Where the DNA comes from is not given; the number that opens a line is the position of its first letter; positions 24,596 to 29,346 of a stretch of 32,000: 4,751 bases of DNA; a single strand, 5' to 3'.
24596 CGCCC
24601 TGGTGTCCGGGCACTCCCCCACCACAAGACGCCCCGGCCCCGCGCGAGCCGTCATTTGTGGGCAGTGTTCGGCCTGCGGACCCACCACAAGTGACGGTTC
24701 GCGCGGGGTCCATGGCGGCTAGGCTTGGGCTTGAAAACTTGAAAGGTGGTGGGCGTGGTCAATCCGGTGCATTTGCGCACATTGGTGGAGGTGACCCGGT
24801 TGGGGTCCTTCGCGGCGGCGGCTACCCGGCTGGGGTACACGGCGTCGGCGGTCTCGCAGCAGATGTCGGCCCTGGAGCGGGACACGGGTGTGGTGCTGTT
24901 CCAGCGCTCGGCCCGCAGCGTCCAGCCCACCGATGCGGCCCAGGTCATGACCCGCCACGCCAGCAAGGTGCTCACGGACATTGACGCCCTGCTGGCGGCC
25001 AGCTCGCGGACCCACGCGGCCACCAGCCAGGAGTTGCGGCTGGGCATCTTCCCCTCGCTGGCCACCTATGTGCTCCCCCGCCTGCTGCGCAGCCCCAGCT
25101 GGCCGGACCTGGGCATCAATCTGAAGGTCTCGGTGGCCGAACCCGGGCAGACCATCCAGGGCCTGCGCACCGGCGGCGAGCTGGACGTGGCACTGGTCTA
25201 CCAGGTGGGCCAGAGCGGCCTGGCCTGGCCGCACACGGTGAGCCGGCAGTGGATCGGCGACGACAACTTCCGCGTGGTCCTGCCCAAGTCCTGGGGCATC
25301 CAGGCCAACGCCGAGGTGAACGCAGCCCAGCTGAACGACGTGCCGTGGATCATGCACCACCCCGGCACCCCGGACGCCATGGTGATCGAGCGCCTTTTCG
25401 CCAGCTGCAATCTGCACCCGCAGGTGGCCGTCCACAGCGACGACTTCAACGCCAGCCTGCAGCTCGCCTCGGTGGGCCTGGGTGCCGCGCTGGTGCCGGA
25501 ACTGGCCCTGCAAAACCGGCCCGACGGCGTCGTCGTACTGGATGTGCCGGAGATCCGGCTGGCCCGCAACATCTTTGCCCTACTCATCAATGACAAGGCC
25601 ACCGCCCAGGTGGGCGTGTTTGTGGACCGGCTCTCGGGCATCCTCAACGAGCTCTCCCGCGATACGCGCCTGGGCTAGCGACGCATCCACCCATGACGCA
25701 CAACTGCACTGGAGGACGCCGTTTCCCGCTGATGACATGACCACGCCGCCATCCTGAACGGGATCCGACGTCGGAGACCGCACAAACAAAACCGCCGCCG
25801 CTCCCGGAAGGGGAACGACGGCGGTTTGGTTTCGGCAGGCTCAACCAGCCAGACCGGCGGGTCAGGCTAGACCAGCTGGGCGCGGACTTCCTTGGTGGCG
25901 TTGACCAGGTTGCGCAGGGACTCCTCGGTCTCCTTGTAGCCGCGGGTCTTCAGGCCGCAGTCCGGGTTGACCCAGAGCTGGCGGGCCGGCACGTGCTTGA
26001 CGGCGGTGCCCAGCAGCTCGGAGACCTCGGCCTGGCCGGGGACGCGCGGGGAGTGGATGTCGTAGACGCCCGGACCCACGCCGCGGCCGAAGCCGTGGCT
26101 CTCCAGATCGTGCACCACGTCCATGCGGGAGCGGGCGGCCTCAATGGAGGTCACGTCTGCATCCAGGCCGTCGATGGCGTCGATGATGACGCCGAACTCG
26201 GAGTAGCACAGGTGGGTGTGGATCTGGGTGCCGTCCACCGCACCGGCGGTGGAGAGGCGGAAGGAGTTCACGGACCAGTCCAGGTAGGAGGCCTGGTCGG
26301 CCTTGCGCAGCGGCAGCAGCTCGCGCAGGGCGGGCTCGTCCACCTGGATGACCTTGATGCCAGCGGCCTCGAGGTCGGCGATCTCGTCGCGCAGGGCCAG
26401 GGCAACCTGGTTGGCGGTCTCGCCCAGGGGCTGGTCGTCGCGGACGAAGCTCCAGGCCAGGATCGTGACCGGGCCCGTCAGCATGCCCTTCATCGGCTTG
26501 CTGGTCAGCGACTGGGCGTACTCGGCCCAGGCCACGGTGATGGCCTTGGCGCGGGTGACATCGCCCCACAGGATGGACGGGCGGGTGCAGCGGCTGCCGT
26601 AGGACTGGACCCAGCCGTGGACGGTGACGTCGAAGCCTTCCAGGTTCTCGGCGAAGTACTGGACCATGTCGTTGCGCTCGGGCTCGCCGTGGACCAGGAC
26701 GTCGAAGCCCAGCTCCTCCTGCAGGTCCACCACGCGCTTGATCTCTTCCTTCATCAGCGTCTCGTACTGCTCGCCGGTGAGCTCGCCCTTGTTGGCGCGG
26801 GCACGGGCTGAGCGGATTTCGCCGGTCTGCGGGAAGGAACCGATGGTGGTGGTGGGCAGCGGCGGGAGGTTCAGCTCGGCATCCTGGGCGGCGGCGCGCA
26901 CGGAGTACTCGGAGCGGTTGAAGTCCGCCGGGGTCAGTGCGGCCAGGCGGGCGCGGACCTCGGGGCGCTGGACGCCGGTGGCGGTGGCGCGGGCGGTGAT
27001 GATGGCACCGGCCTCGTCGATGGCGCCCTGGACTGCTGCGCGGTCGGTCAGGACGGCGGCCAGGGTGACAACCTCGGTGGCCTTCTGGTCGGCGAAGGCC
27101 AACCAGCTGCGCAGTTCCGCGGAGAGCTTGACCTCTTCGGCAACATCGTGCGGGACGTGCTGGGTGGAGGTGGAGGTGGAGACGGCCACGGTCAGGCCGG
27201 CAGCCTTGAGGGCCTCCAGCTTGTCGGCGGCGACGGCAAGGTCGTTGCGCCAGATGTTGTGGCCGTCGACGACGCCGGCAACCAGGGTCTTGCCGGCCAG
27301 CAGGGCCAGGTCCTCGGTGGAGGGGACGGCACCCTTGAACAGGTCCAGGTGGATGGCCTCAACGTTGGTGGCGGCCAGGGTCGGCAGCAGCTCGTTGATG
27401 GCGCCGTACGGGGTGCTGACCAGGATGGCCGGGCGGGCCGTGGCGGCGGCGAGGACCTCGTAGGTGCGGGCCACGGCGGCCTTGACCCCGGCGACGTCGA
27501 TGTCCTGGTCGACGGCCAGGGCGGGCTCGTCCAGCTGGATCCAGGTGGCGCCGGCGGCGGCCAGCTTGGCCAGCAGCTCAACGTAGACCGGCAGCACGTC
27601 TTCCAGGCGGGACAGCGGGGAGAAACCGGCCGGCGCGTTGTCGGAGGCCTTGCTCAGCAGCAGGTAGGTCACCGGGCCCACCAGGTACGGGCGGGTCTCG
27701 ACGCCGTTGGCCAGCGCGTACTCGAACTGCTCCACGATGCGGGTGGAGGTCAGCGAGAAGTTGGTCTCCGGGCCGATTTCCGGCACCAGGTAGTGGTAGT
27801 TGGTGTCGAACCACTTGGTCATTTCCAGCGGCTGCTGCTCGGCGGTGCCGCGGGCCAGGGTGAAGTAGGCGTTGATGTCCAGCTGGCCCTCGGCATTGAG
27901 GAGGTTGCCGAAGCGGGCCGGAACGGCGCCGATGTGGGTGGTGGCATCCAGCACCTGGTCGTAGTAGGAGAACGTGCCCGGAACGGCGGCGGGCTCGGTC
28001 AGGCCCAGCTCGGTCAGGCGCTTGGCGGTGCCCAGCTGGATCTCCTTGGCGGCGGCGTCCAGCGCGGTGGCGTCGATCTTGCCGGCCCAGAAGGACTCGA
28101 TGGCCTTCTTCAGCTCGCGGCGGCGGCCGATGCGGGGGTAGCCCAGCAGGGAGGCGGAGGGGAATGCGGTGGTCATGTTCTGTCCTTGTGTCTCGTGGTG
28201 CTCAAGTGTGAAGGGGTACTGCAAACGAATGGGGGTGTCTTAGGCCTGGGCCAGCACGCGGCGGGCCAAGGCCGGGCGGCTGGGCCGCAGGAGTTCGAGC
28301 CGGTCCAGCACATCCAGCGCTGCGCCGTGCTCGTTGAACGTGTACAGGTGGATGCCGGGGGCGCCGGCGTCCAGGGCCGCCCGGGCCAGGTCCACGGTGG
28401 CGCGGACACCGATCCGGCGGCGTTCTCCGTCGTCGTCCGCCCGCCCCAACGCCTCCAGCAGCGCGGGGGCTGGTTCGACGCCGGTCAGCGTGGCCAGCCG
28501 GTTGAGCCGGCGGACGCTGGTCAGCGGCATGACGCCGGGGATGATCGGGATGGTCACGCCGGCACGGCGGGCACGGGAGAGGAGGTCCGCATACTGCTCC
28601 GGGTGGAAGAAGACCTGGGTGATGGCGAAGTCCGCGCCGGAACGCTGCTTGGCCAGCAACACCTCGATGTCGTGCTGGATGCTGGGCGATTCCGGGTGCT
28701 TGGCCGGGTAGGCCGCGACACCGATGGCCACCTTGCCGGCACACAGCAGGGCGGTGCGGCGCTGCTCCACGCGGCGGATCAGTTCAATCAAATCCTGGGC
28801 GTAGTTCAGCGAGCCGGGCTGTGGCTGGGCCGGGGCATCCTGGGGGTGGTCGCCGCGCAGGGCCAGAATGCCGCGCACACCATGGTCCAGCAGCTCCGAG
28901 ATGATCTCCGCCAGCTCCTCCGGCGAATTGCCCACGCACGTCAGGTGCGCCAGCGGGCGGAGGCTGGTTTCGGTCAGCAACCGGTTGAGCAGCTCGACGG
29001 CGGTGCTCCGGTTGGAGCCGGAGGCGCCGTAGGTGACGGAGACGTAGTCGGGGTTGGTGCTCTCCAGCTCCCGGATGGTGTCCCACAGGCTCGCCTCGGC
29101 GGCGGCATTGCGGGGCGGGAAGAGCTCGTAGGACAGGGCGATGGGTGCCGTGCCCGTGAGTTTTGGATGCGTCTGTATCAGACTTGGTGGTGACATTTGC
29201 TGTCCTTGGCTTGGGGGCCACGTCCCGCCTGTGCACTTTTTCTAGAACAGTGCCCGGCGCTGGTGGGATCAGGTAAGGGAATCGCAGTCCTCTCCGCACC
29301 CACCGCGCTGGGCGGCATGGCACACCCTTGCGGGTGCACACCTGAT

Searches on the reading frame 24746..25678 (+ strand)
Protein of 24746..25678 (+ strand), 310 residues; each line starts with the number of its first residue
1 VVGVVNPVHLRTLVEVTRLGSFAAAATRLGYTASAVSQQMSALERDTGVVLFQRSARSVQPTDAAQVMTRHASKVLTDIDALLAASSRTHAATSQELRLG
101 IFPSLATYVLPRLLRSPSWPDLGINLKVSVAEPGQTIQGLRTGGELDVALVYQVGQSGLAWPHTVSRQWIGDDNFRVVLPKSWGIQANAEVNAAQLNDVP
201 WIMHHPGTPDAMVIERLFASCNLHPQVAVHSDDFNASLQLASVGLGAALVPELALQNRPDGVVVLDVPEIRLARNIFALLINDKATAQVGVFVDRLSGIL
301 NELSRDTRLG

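Call 52: search_protein_families(library=pfam, proteins=[window:24746-25678:+], max_evalue=0.00001)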
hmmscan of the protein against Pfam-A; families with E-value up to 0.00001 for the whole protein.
window:24746-25678:+ (310 aa): 2 families
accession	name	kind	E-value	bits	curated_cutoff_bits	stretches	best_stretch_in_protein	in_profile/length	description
PF03466.25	LysR_substrate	-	2.7e-27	96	28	1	93-296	4-204/209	LysR substrate binding domain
PF00126.33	HTH_1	-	3e-19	69.2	26.6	1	9-66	3-60/60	Bacterial regulatory helix-turn-helix protein, lysR family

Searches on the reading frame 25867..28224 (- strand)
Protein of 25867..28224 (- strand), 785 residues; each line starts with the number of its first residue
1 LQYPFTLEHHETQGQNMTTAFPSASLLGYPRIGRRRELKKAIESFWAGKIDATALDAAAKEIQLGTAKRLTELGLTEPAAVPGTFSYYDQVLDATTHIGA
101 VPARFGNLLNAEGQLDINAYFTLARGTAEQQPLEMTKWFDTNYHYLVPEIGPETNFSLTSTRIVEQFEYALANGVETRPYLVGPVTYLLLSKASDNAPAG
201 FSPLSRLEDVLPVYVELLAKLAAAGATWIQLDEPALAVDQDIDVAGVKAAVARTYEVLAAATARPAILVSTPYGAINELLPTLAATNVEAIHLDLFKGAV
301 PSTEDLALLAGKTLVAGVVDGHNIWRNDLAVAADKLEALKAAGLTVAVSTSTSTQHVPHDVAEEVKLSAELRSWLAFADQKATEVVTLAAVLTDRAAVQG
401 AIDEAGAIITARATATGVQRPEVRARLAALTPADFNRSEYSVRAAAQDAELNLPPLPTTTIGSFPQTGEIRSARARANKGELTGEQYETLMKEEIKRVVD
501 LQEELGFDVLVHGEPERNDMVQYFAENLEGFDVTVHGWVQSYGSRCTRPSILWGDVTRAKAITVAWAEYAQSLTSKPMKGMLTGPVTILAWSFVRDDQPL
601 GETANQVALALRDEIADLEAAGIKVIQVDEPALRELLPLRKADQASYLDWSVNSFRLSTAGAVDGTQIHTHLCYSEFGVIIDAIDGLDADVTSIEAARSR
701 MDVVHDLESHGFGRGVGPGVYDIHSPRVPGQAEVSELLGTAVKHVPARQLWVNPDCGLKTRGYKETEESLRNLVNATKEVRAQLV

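Call 52: search_protein_families(library=pfam, proteins=[window:25867-28224:-], max_evalue=0.00001)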
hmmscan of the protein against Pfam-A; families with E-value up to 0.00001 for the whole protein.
window:25867-28224:- (785 aa): 2 families
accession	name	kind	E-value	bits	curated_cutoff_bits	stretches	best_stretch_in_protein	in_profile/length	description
PF01717.24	Meth_synt_2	-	1.5e-147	491.5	21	1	456-778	1-323/324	Cobalamin-independent synthase, Catalytic domain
PF08267.18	Meth_synt_1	-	5.4e-107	358.4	27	1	24-341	2-310/313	Cobalamin-independent synthase, N-terminal domain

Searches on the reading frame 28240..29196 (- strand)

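Call 52: search_protein_families(library=pfam, proteins=[window:28240-29196:-], max_evalue=0.00001)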
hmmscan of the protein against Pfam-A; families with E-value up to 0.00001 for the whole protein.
window:28240-29196:- (318 aa): 1 family
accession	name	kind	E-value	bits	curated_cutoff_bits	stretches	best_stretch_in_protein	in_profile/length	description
PF02219.23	MTHFR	-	3.2e-75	253.6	24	1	18-300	10-286/287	Methylenetetrahydrofolate reductase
